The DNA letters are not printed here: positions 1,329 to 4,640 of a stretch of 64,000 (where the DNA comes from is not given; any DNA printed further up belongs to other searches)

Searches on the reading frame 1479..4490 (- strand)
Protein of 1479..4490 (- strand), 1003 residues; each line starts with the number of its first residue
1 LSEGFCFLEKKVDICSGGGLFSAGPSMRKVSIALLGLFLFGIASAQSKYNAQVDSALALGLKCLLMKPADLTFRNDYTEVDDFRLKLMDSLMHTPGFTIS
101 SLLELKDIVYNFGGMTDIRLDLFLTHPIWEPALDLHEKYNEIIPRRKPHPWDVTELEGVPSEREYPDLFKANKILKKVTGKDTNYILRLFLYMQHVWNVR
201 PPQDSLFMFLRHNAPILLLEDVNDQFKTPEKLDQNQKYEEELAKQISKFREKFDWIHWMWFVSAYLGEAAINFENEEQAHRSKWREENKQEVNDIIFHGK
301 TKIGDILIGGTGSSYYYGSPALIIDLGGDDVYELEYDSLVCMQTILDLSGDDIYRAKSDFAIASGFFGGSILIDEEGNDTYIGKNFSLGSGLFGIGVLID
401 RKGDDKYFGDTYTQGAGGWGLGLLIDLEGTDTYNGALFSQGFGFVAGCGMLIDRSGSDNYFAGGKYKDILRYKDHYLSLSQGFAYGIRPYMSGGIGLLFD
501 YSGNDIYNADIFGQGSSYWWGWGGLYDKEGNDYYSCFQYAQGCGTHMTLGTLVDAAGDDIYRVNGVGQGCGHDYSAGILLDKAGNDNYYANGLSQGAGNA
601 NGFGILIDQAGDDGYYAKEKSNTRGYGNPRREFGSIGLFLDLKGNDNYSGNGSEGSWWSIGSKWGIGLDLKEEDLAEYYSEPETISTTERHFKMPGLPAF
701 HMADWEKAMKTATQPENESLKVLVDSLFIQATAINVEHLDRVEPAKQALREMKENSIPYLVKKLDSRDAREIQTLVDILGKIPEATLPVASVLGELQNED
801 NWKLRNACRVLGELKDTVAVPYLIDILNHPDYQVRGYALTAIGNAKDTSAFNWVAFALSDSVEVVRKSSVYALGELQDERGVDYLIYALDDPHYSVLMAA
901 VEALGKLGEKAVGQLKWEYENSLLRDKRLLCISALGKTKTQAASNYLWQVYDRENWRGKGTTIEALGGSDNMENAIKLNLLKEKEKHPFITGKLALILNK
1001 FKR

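Call 9: search_protein_families(library=ncbifam, proteins=[window:1479-4490:-], max_evalue=0.001)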
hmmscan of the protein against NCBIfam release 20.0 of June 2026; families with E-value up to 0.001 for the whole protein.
window:1479-4490:- (1003 aa): 6 families
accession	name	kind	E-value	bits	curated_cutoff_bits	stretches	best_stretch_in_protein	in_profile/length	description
NF045915.1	PhycobilmeDegNblB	equivalog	3.5e-14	52.9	300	1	840-912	121-193/214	phycobilisome degradation protein NblB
NF058502.1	phyc_lyase_CpcE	equivalog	9.9e-13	48.2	330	2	805-863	60-118/260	C-phycocyanin alpha-cysteine-84 phycocyanobilin lyase subunit CpcE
NF007244.0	PRK09687.1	equivalog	1.1e-06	28.1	275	1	813-911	155-254/285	putative lyase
NF010374.0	PRK13800.1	equivalog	1.2e-05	23.8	1196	1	706-972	574-838/898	fumarate reductase/succinate dehydrogenase flavoprotein subunit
NF058515.1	phyc_lyase_CpcF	equivalog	6.3e-05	22.6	220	0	818-877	60-120/200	C-phycocyanin alpha-cysteine-84 phycocyanobilin lyase subunit CpcF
NF058505.1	phyc_lyase_CpeY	equivalog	0.00043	19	600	0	831-927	318-417/419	C-phycoerythrin alpha-cysteine-82 phycoerythrobilin lyase CpeY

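Call 66: search_protein_families(library=pfam, proteins=[window:1479-4490:-], max_evalue=0.0001)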
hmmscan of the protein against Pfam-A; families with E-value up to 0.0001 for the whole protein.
window:1479-4490:- (1003 aa): 3 families
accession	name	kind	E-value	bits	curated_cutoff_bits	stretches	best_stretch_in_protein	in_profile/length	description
PF13646.12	HEAT_2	-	1.7e-21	76.8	27.7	2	856-912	7-63/88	HEAT repeats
PF03130.22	HEAT_PBS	-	9.6e-11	41.5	20.9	0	865-891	1-27/27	PBS lyase HEAT-like repeat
PF02985.28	HEAT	-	4.2e-10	39.3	23.5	0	884-910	4-30/31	HEAT repeat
